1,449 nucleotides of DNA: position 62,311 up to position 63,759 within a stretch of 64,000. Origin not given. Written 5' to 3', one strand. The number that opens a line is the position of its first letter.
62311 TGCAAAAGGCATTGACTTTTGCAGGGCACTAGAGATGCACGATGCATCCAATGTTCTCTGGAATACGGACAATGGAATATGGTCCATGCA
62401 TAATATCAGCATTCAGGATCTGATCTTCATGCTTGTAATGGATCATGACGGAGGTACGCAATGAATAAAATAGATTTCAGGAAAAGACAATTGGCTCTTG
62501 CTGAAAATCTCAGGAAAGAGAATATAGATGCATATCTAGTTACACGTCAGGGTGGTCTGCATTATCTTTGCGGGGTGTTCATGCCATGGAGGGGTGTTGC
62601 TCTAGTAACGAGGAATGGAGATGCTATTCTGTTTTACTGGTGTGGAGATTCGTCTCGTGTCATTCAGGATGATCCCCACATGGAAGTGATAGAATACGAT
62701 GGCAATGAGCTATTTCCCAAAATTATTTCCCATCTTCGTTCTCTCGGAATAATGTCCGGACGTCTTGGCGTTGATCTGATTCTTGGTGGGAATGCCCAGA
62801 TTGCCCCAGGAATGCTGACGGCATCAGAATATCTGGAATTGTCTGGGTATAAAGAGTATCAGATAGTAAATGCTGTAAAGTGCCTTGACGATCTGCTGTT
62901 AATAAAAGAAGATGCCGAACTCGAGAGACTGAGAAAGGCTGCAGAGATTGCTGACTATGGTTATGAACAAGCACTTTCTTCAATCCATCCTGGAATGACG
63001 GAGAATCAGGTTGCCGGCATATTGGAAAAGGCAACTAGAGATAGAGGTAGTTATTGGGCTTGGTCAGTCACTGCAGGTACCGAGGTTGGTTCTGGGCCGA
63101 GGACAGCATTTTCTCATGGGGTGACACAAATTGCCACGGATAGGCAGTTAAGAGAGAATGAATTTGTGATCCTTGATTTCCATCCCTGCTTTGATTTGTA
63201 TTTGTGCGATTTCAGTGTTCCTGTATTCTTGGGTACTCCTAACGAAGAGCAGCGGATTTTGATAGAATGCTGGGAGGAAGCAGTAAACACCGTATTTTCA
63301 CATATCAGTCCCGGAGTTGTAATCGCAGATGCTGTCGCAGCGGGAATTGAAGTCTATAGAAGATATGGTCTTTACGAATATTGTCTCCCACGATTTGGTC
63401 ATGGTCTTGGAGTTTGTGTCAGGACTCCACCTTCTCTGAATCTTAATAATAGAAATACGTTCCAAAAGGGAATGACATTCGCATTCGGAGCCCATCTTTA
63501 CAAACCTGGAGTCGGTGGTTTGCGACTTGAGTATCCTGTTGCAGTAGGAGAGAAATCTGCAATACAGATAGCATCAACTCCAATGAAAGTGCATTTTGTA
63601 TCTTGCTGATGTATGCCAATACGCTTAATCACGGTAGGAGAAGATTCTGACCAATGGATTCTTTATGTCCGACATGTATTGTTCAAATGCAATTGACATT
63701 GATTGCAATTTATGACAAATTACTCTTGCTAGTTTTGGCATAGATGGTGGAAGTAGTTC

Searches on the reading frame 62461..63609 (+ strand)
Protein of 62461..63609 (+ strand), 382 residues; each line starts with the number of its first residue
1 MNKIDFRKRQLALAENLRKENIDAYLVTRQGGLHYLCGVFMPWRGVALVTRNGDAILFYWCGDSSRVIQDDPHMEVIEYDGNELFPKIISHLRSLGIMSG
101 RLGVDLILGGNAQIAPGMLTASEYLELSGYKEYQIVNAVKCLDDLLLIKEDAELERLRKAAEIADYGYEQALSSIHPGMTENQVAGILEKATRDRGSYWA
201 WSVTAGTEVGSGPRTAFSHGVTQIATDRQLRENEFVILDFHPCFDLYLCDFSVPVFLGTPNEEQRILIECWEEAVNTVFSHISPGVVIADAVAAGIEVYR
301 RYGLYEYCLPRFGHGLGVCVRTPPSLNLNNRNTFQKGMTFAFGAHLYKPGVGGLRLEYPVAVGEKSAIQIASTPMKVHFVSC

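Call 3: search_protein_families(library=pfam, proteins=[window:62461-63609:+], max_evalue=0.01)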
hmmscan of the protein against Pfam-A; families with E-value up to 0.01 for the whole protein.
window:62461-63609:+ (382 aa): 2 families
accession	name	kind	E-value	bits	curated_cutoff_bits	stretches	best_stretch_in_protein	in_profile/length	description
PF00557.29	Peptidase_M24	-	2.1e-37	129.4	23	1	155-363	1-207/208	Metallopeptidase family M24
PF01321.24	Creatinase_N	-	5e-09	37.2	22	1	11-105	3-94/128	Creatinase/Prolidase N-terminal domain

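Call 4: search_protein_families(library=ncbifam, proteins=[window:62461-63609:+], max_evalue=0.01)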
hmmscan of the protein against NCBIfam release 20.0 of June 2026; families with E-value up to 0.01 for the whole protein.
window:62461-63609:+ (382 aa): 11 families
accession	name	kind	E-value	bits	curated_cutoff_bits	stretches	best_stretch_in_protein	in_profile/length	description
NF040821.1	dipep_PepQ_Arch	equivalog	3.6e-30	105.2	630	1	13-373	6-341/346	Xaa-Pro dipeptidase PepQ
NF007310.0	PRK09795.1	equivalog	9.2e-23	80.6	393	1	141-376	120-354/361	aminopeptidase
NF038259.1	ectoine_DoeA_2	exception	1.2e-13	50.6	575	1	130-340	135-345/386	ectoine hydrolase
NF011173.0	PRK14575.1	equivalog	4.1e-13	49.1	850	1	135-362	165-387/406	putative peptidase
NF011720.0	PRK15173.1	subfamily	5.8e-13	48.6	420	1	135-362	102-324/343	peptidase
TIGR00500.1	met_pdase_I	equivalog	9.3e-13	48.2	171.35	1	147-341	2-198/247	type I methionyl aminopeptidase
NF011174.0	PRK14576.1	subfamily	5.6e-12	45.2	487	1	134-362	163-386/405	putative endopeptidase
TIGR02993.1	ectoine_eutD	equivalog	1.4e-10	40.9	613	1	132-377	142-387/391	ectoine hydrolase DoeA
NF008131.0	PRK10879.1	equivalog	8.9e-09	34.6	465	1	141-293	166-313/438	Xaa-Pro aminopeptidase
TIGR00501.1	met_pdase_II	equivalog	6e-06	26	222.65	1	154-341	5-186/295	type II methionyl aminopeptidase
NF008970.0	PRK12318.1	equivalog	4.7e-05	22.8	267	1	146-341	41-239/291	methionyl aminopeptidase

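Call 46: search_protein_families(library=ncbifam, proteins=[window:62461-63609:+], max_evalue=1e-8)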
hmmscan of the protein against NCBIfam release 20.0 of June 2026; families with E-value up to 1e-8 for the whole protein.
window:62461-63609:+ (382 aa): 9 families
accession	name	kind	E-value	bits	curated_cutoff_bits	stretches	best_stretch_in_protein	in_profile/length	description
NF040821.1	dipep_PepQ_Arch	equivalog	3.6e-30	105.2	630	1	13-373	6-341/346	Xaa-Pro dipeptidase PepQ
NF007310.0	PRK09795.1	equivalog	9.2e-23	80.6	393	1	141-376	120-354/361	aminopeptidase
NF038259.1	ectoine_DoeA_2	exception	1.2e-13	50.6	575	1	130-340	135-345/386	ectoine hydrolase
NF011173.0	PRK14575.1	equivalog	4.1e-13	49.1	850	1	135-362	165-387/406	putative peptidase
NF011720.0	PRK15173.1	subfamily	5.8e-13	48.6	420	1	135-362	102-324/343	peptidase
TIGR00500.1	met_pdase_I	equivalog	9.3e-13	48.2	171.35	1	147-341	2-198/247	type I methionyl aminopeptidase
NF011174.0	PRK14576.1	subfamily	5.6e-12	45.2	487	1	134-362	163-386/405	putative endopeptidase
TIGR02993.1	ectoine_eutD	equivalog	1.4e-10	40.9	613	1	132-377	142-387/391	ectoine hydrolase DoeA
NF008131.0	PRK10879.1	equivalog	8.9e-09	34.6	465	0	141-293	166-313/438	Xaa-Pro aminopeptidase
